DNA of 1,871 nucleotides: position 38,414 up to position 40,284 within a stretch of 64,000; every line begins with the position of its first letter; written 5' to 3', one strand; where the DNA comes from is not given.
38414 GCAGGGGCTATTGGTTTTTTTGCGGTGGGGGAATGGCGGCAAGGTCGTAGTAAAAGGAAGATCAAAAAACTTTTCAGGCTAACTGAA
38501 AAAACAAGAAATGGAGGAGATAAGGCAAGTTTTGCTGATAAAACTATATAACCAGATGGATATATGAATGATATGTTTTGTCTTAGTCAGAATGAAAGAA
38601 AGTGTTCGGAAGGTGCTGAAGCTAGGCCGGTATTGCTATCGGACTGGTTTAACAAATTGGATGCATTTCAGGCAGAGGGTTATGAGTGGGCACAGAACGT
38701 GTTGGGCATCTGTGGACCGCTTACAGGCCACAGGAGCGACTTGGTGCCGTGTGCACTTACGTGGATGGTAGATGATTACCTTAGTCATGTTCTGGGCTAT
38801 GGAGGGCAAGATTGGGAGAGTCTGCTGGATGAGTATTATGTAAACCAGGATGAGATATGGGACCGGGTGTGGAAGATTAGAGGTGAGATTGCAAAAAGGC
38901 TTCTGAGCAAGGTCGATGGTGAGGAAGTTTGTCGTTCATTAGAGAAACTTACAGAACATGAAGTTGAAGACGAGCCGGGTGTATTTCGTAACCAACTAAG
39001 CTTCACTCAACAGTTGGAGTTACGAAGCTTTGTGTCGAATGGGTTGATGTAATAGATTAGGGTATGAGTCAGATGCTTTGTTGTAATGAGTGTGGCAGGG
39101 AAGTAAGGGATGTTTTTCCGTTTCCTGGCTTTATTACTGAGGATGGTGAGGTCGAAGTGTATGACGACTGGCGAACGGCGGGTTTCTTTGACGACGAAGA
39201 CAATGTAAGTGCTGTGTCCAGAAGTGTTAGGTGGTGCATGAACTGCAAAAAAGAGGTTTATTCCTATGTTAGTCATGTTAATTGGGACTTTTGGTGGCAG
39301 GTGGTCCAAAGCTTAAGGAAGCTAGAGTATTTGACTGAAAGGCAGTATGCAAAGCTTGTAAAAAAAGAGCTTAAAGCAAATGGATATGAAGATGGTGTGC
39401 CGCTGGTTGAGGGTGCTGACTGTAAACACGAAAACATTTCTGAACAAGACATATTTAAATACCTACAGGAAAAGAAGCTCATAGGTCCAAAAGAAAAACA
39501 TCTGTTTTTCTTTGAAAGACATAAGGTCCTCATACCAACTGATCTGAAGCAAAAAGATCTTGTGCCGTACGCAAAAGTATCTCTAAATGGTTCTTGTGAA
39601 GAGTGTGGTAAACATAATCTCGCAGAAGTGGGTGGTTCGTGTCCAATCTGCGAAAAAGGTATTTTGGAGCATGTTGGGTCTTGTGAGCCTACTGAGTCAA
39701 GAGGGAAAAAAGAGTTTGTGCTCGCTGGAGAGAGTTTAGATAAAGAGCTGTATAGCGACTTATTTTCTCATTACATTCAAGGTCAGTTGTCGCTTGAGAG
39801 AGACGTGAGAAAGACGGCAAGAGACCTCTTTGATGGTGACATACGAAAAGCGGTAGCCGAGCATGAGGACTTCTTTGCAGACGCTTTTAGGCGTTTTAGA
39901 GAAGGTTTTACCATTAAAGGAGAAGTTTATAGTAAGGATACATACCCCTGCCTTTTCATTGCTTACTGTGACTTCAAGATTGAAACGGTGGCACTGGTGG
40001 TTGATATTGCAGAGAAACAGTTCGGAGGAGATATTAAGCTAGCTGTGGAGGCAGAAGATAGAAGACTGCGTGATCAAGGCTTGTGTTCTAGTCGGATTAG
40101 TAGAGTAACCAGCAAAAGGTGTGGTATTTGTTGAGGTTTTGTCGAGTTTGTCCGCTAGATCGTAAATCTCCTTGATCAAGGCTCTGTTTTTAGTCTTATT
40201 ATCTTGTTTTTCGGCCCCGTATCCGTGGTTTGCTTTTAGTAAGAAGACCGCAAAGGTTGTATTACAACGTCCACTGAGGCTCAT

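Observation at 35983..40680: Element 1 has a terS-like gene but no capsid, tail or large-terminase genes, plus a four-gene cargo block of unknown function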

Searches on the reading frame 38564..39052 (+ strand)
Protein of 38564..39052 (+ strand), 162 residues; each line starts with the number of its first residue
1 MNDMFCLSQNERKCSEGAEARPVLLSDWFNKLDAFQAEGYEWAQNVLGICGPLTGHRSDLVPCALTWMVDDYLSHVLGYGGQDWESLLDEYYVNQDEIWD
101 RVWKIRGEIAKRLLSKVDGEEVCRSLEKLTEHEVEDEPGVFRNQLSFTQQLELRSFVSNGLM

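Call 6: search_protein_families(library=pfam, proteins=[window:38564-39052:+], max_evalue=1)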
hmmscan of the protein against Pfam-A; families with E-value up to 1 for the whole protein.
window:38564-39052:+ (162 aa): 0 families

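Call 7: search_protein_families(library=phrogs, proteins=[window:38564-39052:+], max_evalue=1)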
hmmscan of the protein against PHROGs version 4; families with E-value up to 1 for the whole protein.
window:38564-39052:+ (162 aa): 1 family
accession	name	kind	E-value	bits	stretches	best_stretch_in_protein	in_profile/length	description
phrog_5932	-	unknown function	0.097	13.7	1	88-112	29-53/59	-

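Call 8: search_protein_families(library=padloc, proteins=[window:38564-39052:+], max_evalue=1)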
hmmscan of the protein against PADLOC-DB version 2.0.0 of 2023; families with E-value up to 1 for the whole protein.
window:38564-39052:+ (162 aa): 0 families

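Call 72: search_protein_families(library=ncbifam, proteins=[window:38564-39052:+], max_evalue=0.1)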
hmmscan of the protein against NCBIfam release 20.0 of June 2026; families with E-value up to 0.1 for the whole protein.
window:38564-39052:+ (162 aa): 1 family
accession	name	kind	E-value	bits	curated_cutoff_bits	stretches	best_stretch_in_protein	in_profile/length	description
NF011546.0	PRK14976.1-3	equivalog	0.046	13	347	1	69-132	192-254/297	5'-3' exonuclease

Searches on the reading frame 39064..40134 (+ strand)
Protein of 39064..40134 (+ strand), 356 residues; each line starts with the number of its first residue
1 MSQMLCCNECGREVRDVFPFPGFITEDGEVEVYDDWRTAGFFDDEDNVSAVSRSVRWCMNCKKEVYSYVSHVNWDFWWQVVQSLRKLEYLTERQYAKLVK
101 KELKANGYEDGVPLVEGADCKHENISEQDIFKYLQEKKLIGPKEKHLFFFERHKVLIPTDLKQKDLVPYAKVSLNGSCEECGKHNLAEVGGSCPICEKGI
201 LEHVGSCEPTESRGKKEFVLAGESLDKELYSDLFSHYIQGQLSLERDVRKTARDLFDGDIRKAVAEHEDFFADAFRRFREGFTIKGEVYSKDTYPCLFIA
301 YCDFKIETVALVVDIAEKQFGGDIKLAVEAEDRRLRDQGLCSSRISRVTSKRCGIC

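Call 6: search_protein_families(library=pfam, proteins=[window:39064-40134:+], max_evalue=1)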
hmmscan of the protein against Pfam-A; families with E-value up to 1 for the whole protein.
window:39064-40134:+ (356 aa): 1 family
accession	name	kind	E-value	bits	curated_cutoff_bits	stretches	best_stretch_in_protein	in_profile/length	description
PF12225.13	DUF5981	-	0.0041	17.2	23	1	174-211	18-55/95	Methylene-tetrahydrofolate reductase C terminal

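Call 7: search_protein_families(library=phrogs, proteins=[window:39064-40134:+], max_evalue=1)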
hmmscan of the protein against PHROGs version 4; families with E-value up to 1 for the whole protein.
window:39064-40134:+ (356 aa): 2 families
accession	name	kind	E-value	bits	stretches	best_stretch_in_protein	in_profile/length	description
phrog_17639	-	unknown function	0.16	13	1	68-103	42-77/89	-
phrog_4852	-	unknown function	0.51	11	0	174-213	12-52/194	-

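Call 8: search_protein_families(library=padloc, proteins=[window:39064-40134:+], max_evalue=1)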
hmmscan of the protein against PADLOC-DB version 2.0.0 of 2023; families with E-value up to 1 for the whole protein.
window:39064-40134:+ (356 aa): 0 families

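Call 51: find_homologous_proteins(query=window:39064-40134:+, max_evalue=0.001)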
Query window:39064-40134:+ (356 aa): 3 proteins with E <= 0.001 among 2151 candidates.
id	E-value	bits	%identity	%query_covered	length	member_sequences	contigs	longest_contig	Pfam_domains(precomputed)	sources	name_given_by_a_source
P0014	4.9e-244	827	100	100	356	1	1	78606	-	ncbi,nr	ncbi:hypothetical protein H6778_03630 [Candidatus Nomurabacteria bacterium]|nr:hypothetical protein 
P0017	1.4e-199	681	82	99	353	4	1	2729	-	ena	-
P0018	7.9e-167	573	69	99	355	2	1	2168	-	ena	-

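Call 55: find_encoding_contigs(protein=P0017, flank=10000, max_places=3)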
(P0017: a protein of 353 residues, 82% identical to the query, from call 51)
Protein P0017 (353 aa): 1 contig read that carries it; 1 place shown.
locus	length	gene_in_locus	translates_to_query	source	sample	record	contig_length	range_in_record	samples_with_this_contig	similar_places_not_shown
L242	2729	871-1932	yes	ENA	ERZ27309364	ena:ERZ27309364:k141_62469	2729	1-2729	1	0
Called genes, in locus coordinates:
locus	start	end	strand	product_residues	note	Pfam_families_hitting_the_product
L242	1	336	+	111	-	?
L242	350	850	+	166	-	-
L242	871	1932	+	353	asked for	-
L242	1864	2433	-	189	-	PF16677:GP3_package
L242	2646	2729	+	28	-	?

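Call 56: find_encoding_contigs(protein=P0018, flank=10000, max_places=3)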
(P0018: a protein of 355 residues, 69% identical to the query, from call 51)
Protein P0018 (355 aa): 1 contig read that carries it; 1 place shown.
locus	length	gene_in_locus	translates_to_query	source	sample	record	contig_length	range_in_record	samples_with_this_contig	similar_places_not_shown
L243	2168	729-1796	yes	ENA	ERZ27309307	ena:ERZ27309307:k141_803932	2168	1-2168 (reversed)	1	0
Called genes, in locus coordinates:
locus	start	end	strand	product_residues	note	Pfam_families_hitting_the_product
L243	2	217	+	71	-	?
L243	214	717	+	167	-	-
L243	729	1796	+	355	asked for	-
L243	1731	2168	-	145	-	?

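Call 68: predict_structure(alignment_id=A3)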
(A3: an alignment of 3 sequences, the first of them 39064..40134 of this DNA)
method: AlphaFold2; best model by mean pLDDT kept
length: 356 residues; sequences in the alignment: 3
mean_pLDDT: 38.5   pTM: 0.29
mean pLDDT of the five models: 38.5, 35.8, 35.4, 34.1, 32.2
residues with pLDDT >= 90: 1; 70-90: 29; 50-70: 36; < 50: 290
segments of 3 or more residues with pLDDT < 50: 1-180, 182-249, 258-261, 267-279, 304-308, 343-356
pLDDT, mean of each block of 10 residues (from residue 1): 26 27 25 25 27 29 28 34 31 41 41 25 31 35 25 24 25 34 41 38 22 24 31 32 45 50 46 42 57 75 51 69 79 81 39 31
secondary structure, 60 per line:
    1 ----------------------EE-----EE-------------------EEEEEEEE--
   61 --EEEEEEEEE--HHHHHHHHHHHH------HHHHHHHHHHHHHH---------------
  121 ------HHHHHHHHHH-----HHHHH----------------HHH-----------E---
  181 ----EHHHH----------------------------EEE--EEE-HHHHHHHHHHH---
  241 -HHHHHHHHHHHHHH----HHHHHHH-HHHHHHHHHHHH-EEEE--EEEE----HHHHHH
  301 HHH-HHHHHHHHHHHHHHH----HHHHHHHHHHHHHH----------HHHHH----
elements in order: E51-58 E63-71 H74-85 H92-105 H127-136 H142-146 H186-189 E218-220 E223-225 H227-237 H242-255 H260-266 H268-279 E281-284 E287-290 H295-303 H305-319 H324-337 H348-352

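Call 72: search_protein_families(library=ncbifam, proteins=[window:39064-40134:+], max_evalue=0.1)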
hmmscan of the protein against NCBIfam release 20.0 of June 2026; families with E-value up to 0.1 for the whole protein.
window:39064-40134:+ (356 aa): 1 family
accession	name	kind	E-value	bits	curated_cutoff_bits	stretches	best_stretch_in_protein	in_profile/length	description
NF005991.0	PRK08115.1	equivalog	0.0062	14.5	854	1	183-213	820-850/858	vitamin B12-dependent ribonucleotide reductase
